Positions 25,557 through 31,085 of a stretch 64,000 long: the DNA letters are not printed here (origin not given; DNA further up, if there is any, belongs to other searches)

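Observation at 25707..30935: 1742-aa protein: single AAA+ module (Walker A near aa 1265) embedded in ~1100 aa N-terminal and ~350 aa C-terminal unassigned, coiled-coil-rich sequence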

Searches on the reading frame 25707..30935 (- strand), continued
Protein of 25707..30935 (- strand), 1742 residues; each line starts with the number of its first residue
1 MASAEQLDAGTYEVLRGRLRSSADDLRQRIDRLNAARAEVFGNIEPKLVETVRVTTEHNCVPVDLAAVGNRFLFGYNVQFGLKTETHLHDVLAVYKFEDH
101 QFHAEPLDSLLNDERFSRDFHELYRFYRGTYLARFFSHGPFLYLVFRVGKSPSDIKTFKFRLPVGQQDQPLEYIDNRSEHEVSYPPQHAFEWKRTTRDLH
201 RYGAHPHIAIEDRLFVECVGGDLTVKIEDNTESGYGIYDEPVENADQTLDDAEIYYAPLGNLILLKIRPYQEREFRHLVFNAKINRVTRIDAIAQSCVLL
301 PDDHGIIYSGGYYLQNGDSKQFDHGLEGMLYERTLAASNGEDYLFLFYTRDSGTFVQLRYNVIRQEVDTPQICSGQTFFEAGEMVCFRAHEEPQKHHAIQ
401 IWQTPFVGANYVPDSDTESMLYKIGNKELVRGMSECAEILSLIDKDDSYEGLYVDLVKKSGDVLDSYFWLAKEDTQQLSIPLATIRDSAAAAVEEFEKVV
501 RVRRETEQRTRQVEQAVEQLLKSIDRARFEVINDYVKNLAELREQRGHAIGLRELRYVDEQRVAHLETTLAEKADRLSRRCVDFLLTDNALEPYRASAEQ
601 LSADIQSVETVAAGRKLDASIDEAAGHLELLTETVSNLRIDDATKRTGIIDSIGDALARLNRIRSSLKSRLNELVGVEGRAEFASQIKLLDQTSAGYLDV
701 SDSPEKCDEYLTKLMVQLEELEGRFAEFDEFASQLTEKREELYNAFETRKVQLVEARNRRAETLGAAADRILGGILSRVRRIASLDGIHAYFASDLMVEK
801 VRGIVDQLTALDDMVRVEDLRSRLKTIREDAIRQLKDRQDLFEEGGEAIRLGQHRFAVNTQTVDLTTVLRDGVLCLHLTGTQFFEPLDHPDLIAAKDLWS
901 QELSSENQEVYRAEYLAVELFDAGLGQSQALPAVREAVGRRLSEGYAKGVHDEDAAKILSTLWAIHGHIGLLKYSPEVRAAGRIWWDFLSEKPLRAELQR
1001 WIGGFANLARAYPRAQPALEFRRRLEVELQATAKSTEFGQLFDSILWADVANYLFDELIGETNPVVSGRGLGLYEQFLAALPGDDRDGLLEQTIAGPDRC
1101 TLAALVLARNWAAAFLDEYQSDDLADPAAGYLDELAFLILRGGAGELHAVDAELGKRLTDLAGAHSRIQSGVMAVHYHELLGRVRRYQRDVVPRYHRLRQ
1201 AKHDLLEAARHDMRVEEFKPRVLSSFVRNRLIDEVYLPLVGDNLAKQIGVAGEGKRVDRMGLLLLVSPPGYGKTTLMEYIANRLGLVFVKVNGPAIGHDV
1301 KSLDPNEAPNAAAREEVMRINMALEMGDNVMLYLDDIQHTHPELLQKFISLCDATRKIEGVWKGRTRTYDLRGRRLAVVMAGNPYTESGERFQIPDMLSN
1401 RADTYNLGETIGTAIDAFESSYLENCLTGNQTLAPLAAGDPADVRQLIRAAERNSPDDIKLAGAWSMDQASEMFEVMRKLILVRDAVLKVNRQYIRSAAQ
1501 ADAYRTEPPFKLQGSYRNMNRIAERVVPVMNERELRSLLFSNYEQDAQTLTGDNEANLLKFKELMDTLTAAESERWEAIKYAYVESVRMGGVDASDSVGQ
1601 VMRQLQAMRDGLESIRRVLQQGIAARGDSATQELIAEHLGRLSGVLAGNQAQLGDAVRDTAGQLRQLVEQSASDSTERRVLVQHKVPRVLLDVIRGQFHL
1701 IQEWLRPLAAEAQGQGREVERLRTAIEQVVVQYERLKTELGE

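Call 12: find_homologous_proteins(query=window:25707-30935:-, max_evalue=0.00001)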
Query window:25707-30935:- (1742 aa): 4487 proteins with E <= 0.00001 among 8000 candidates; the best 120 are listed.
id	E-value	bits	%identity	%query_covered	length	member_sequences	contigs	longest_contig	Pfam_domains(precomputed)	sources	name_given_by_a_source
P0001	0.0e+0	2986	76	100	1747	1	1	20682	PF12458.14,PF00004.36,PF07728.21,PF25472.2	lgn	-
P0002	0.0e+0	2963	75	100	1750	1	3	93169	PF12458.14,PF00004.36,PF25472.2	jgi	jgi:uncharacterized protein YeeX (DUF496 family)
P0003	0.0e+0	2941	74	100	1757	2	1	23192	PF12458.14,PF00004.36,PF13401.13,PF05496.19,PF25472.2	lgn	-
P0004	0.0e+0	2919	73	100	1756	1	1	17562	PF12458.14,PF00004.36,PF25472.2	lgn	-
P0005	0.0e+0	2907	73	100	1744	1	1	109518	PF12458.14,PF00004.36,PF25472.2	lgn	-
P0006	0.0e+0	2875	73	100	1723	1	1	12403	PF12458.14,PF00004.36,PF25472.2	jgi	jgi:hypothetical protein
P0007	0.0e+0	2871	72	100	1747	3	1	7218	PF12458.14,PF00004.36,PF13401.13,PF25472.2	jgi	jgi:hypothetical protein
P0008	0.0e+0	2846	72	100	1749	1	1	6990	PF12458.14,PF00004.36,PF13401.13,PF25472.2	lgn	-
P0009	0.0e+0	2845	71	100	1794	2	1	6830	PF12458.14,PF00004.36,PF13401.13,PF25472.2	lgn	-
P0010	0.0e+0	2841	72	100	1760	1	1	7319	PF12458.14,PF00004.36,PF25472.2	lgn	-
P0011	0.0e+0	2741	70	100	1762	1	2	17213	PF12458.14,PF00004.36,PF25472.2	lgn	-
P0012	0.0e+0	2522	66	100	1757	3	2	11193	PF12458.14,PF00004.36,PF05496.19,PF25472.2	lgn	-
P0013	0.0e+0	2512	64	100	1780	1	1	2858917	PF12458.14,PF00004.36,PF25472.2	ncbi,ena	-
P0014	0.0e+0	2505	65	99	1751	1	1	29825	PF12458.14,PF00004.36,PF13401.13,PF05496.19,PF25472.2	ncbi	-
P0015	0.0e+0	2496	65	100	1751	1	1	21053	PF12458.14,PF00004.36,PF25472.2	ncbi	-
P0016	0.0e+0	2493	64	100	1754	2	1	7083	PF12458.14,PF00004.36,PF25472.2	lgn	-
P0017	0.0e+0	2492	64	100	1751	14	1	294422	PF12458.14,PF00004.36,PF25472.2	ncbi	ncbi:MAG: DNA repair ATPase [Rubripirellula sp.]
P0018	0.0e+0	2489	64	100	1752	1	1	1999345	PF12458.14,PF00004.36,PF05496.19,PF25472.2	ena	-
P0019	0.0e+0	2484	64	100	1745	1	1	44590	PF12458.14,PF00004.36,PF25472.2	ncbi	-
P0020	0.0e+0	2483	64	99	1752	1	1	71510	PF12458.14,PF00004.36,PF25472.2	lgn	-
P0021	0.0e+0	2483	64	100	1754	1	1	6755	PF12458.14,PF00004.36,PF05496.19,PF25472.2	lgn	-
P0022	0.0e+0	2482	64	100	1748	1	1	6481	PF12458.14,PF00004.36,PF25472.2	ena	-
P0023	0.0e+0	2479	64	99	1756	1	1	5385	PF12458.14,PF00004.36,PF05496.19,PF25472.2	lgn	-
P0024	0.0e+0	2478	64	99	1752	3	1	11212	PF12458.14,PF00004.36,PF25472.2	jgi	jgi:hypothetical protein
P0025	0.0e+0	2477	63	100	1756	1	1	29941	PF12458.14,PF00004.36,PF25472.2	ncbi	-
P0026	0.0e+0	2477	64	99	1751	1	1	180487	PF12458.14,PF00004.36,PF25472.2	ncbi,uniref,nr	ncbi:AAA family ATPase [Roseiconus nitratireducens]|uniref:AAA family ATPase n=1 Tax=Roseiconus nitr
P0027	0.0e+0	2476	64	100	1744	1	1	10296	PF12458.14,PF00004.36,PF25472.2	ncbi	-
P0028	0.0e+0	2475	64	99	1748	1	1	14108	PF12458.14,PF00004.36,PF25472.2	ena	-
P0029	0.0e+0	2474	63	100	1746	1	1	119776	PF12458.14,PF00004.36,PF25472.2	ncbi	-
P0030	0.0e+0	2473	63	100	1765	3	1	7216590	PF12458.14,PF00004.36,PF25472.2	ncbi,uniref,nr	ncbi:ATPase involved in DNA repair [Roseimaritima multifibrata]|uniref:ATPase involved in DNA repair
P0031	0.0e+0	2472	64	100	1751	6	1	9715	PF12458.14,PF00004.36,PF25472.2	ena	-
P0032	0.0e+0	2471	64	99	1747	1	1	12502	PF12458.14,PF00004.36,PF05496.19,PF25472.2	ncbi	-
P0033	0.0e+0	2468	64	100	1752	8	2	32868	PF12458.14,PF00004.36,PF25472.2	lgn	-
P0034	0.0e+0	2466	64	100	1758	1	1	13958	PF12458.14,PF00004.36,PF05496.19,PF25472.2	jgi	-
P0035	0.0e+0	2464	63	100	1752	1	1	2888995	PF12458.14,PF00004.36,PF13401.13,PF07728.21,PF25472.2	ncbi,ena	-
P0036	0.0e+0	2463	64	99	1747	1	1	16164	PF12458.14,PF00004.36,PF25472.2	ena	-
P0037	0.0e+0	2461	63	100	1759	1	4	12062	PF12458.14,PF00004.36,PF25472.2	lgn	-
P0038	0.0e+0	2460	64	100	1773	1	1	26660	PF12458.14,PF00004.36,PF25472.2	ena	-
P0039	0.0e+0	2459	64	99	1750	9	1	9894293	PF12458.14,PF00004.36,PF25472.2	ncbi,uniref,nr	ncbi:ATPase involved in DNA repair [Stieleria maiorica]|uniref:ATPase involved in DNA repair n=1 Tax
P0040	0.0e+0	2459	64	100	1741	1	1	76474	PF12458.14,PF00004.36,PF25472.2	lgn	-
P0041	0.0e+0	2459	63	100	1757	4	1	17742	PF12458.14,PF00004.36,PF07728.21,PF25472.2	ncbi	-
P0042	0.0e+0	2458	63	100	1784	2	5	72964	PF12458.14,PF00004.36,PF13401.13,PF07728.21,PF25472.2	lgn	-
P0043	0.0e+0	2458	64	99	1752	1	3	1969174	PF12458.14,PF00004.36,PF05496.19,PF25472.2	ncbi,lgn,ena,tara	tara:strand:+ start:67826 stop:73084 length:5259 start_codon:yes stop_codon:yes gene_type:complete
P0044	0.0e+0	2457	64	99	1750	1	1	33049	PF12458.14,PF00004.36,PF25472.2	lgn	-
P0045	0.0e+0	2457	63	100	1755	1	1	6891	PF12458.14,PF00004.36,PF25472.2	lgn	-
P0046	0.0e+0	2456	63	100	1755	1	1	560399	PF12458.14,PF00004.36,PF05496.19,PF25472.2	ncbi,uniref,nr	ncbi:DNA repair ATPase [Novipirellula artificiosorum]|uniref:Holliday junction DNA helicase RuvB n=1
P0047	0.0e+0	2453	64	99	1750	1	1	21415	PF12458.14,PF00004.36,PF25472.2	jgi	jgi:SpoVK/Ycf46/Vps4 family AAA+-type ATPase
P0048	0.0e+0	2453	64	99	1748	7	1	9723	PF12458.14,PF00004.36,PF25472.2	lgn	-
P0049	0.0e+0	2452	64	99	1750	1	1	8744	PF12458.14,PF00004.36,PF25472.2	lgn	-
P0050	0.0e+0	2450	63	100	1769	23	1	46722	PF12458.14,PF00004.36,PF25472.2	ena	-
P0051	0.0e+0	2450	63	99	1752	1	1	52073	PF12458.14,PF00004.36,PF25472.2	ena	-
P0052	0.0e+0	2450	63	100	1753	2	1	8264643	PF12458.14,PF00004.36,PF25472.2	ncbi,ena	-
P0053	0.0e+0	2449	63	99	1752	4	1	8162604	PF12458.14,PF00004.36,PF25472.2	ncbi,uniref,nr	ncbi:DNA repair ATPase [Roseiconus lacunae]|uniref:DNA repair ATPase n=1 Tax=Roseiconus lacunae TaxI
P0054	0.0e+0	2448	62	100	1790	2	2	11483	PF12458.14,PF00004.36,PF07728.21,PF25472.2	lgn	-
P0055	0.0e+0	2446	63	99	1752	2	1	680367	PF12458.14,PF00004.36,PF05496.19,PF25472.2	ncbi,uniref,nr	ncbi:ATPase involved in DNA repair [Novipirellula galeiformis]|uniref:ATPase involved in DNA repair 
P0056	0.0e+0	2443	64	99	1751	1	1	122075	PF12458.14,PF00004.36,PF25472.2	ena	-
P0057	0.0e+0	2443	62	100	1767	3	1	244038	PF12458.14,PF00004.36,PF25472.2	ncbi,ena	-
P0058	0.0e+0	2442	63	99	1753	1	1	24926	PF12458.14,PF00004.36,PF25472.2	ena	-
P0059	0.0e+0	2442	63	99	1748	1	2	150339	PF12458.14,PF00004.36,PF25472.2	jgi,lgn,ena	-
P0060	0.0e+0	2441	62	100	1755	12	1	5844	PF12458.14,PF00004.36,PF25472.2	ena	-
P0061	0.0e+0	2441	62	100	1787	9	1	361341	PF12458.14,PF00004.36,PF25472.2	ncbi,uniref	ncbi:DNA repair ATPase [Rosistilla oblonga]|uniref:DNA repair ATPase n=1 Tax=Rosistilla oblonga TaxI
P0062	0.0e+0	2440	63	99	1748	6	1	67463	PF12458.14,PF00004.36,PF25472.2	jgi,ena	-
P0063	0.0e+0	2439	63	99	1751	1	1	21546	PF12458.14,PF00004.36,PF05496.19,PF25472.2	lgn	-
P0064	0.0e+0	2439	63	99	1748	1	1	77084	PF12458.14,PF00004.36,PF25472.2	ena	-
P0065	0.0e+0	2438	63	100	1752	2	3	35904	PF12458.14,PF00004.36,PF13401.13,PF07728.21,PF25472.2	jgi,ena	-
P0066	0.0e+0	2436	63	100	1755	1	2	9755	PF12458.14,PF00004.36,PF07728.21,PF25472.2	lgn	-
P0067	0.0e+0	2435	63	99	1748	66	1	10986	PF12458.14,PF00004.36,PF25472.2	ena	-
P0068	0.0e+0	2435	63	99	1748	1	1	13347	PF12458.14,PF00004.36,PF05496.19,PF25472.2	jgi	-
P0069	0.0e+0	2435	63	99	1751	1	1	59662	PF12458.14,PF00004.36,PF05496.19,PF25472.2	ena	-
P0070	0.0e+0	2435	63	99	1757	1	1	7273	PF12458.14,PF00004.36,PF25472.2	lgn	-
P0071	0.0e+0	2433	63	99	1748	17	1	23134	PF12458.14,PF00004.36,PF25472.2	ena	-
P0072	0.0e+0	2431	63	100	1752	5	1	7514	PF12458.14,PF00004.36,PF25472.2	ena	-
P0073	0.0e+0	2430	62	100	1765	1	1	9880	PF12458.14,PF00004.36,PF07728.21,PF25472.2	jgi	jgi:hypothetical protein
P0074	0.0e+0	2430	63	100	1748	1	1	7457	PF12458.14,PF00004.36,PF07728.21,PF25472.2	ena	-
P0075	0.0e+0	2430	62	99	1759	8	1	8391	PF12458.14,PF00004.36,PF05496.19,PF25472.2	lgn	-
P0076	0.0e+0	2430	62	100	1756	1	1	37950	PF12458.14,PF00004.36,PF25472.2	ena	-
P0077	0.0e+0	2430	62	99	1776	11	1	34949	PF12458.14,PF00004.36,PF25472.2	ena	-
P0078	0.0e+0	2428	61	100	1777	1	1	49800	PF12458.14,PF00004.36,PF05496.19,PF25472.2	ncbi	ncbi:MAG: DNA repair ATPase [Pirellulaceae bacterium]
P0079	0.0e+0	2427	62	99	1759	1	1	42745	PF12458.14,PF00004.36,PF25472.2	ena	-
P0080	0.0e+0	2426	64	99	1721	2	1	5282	PF12458.14,PF00004.36,PF25472.2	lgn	-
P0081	0.0e+0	2426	62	99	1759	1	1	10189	PF12458.14,PF00004.36,PF25472.2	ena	-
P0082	0.0e+0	2425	62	99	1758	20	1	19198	PF12458.14,PF00004.36,PF25472.2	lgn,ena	-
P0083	0.0e+0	2425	62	100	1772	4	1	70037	PF12458.14,PF00004.36,PF25472.2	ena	-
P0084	0.0e+0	2425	63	100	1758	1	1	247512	PF12458.14,PF00004.36,PF13401.13,PF25472.2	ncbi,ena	-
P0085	0.0e+0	2424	63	100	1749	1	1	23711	PF12458.14,PF00004.36,PF25472.2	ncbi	-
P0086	0.0e+0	2424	63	99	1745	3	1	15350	PF12458.14,PF00004.36,PF05496.19,PF25472.2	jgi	-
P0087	0.0e+0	2424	62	99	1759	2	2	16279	PF12458.14,PF00004.36,PF25472.2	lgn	-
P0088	0.0e+0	2423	64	100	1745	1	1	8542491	PF12458.14,PF00004.36,PF25472.2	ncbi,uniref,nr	ncbi:ATPase involved in DNA repair [Rubripirellula lacrimiformis]|uniref:ATPase involved in DNA repa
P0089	0.0e+0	2423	63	99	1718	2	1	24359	PF12458.14,PF00004.36,PF25472.2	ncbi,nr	ncbi:DNA repair ATPase [Rubripirellula amarantea]|nr:DNA repair ATPase [Rubripirellula amarantea]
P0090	0.0e+0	2420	62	100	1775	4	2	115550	PF12458.14,PF00004.36,PF25472.2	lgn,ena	-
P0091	0.0e+0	2420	63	99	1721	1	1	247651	PF12458.14,PF00004.36,PF25472.2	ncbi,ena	-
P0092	0.0e+0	2419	63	99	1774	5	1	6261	PF12458.14,PF00004.36,PF25472.2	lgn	-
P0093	0.0e+0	2419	61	100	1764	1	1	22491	PF12458.14,PF25926.1,PF00004.36,PF07728.21,PF25472.2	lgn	-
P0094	0.0e+0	2419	64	99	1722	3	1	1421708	PF12458.14,PF00004.36,PF25472.2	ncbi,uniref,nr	ncbi:ATPase involved in DNA repair [Rubripirellula tenax]|uniref:ATPase involved in DNA repair n=1 T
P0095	0.0e+0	2417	62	99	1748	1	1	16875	PF12458.14,PF00004.36,PF25472.2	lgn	-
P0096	0.0e+0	2417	64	60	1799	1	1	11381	PF12458.14,PF00004.36,PF05496.19,PF25472.2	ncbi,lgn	-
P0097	0.0e+0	2415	63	99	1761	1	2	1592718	PF12458.14,PF00004.36,PF25472.2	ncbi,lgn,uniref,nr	ncbi:DNA repair ATPase [Stieleria sp. JC731]|uniref:DNA repair ATPase n=1 Tax=Pirellulaceae TaxID=26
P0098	0.0e+0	2413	62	100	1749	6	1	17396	PF12458.14,PF00004.36,PF05496.19,PF25472.2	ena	-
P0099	0.0e+0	2413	62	100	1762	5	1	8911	PF12458.14,PF00004.36,PF05496.19,PF25472.2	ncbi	-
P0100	0.0e+0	2412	63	99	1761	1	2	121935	PF12458.14,PF00004.36,PF25472.2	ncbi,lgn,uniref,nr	ncbi:DNA repair ATPase [Rhodopirellula sp. MGV]|uniref:DNA repair ATPase n=1 Tax=Rhodopirellula sp. 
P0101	0.0e+0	2412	61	100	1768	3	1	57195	PF12458.14,PF25926.1,PF00004.36,PF07728.21,PF25472.2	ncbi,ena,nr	ncbi:MAG TPA: AAA family ATPase [Planctomycetaceae bacterium]|nr:AAA family ATPase [Planctomycetacea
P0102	0.0e+0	2411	62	100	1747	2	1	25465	PF12458.14,PF00004.36,PF25472.2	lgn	-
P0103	0.0e+0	2408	62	100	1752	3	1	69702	PF12458.14,PF00004.36,PF25472.2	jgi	jgi:hypothetical protein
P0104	0.0e+0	2402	62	100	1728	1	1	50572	PF12458.14,PF00004.36,PF25472.2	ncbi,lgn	-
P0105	0.0e+0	2402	61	100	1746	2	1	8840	PF12458.14,PF00004.36,PF05496.19,PF25472.2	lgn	-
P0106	0.0e+0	2401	62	99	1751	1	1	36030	PF12458.14,PF00004.36,PF25472.2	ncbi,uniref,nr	ncbi:DNA repair ATPase [Stieleria sp. TO1_6]|uniref:DNA repair ATPase n=1 Tax=Stieleria tagensis Tax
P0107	0.0e+0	2400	61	100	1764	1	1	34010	PF12458.14,PF00004.36,PF05496.19,PF07728.21,PF25472.2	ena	-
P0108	0.0e+0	2396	61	100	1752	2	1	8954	PF12458.14,PF00004.36,PF13401.13,PF07728.21,PF25472.2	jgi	jgi:MoxR-like ATPase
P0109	0.0e+0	2393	62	100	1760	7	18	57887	PF12458.14,PF00004.36,PF25472.2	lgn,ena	-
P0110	0.0e+0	2392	62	100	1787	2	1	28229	PF12458.14,PF00004.36,PF25472.2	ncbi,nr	ncbi:MAG: AAA family ATPase [Planctomycetaceae bacterium]|nr:MAG: AAA family ATPase [Planctomycetace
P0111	0.0e+0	2392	62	100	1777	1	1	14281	PF12458.14,PF00004.36,PF07728.21,PF25472.2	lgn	-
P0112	0.0e+0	2391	61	100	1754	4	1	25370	PF12458.14,PF00004.36,PF05496.19,PF25472.2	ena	-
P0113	0.0e+0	2382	62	100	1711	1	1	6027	PF12458.14,PF00004.36,PF05496.19,PF25472.2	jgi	jgi:hypothetical protein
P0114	0.0e+0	2379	60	100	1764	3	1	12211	PF12458.14,PF00004.36,PF25472.2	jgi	-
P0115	0.0e+0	2375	62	99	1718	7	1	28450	PF12458.14,PF00004.36,PF25472.2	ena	-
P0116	0.0e+0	2365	61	100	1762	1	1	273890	PF12458.14,PF00004.36,PF25472.2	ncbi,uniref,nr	ncbi:DNA repair ATPase [Neorhodopirellula pilleata]|uniref:ATPase involved in DNA repair n=1 Tax=Neo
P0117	0.0e+0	2364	62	99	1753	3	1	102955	PF12458.14,PF00004.36,PF25472.2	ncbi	-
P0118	0.0e+0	2362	61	100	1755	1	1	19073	PF12458.14,PF00004.36,PF25472.2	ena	-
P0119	0.0e+0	2360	61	100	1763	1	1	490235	PF12458.14,PF00004.36,PF25472.2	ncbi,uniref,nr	ncbi:DNA repair ATPase [Aporhodopirellula aestuarii]|uniref:DNA repair ATPase n=1 Tax=Aporhodopirell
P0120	0.0e+0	2356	60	100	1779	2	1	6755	PF12458.14,PF00004.36,PF07728.21,PF25472.2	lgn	-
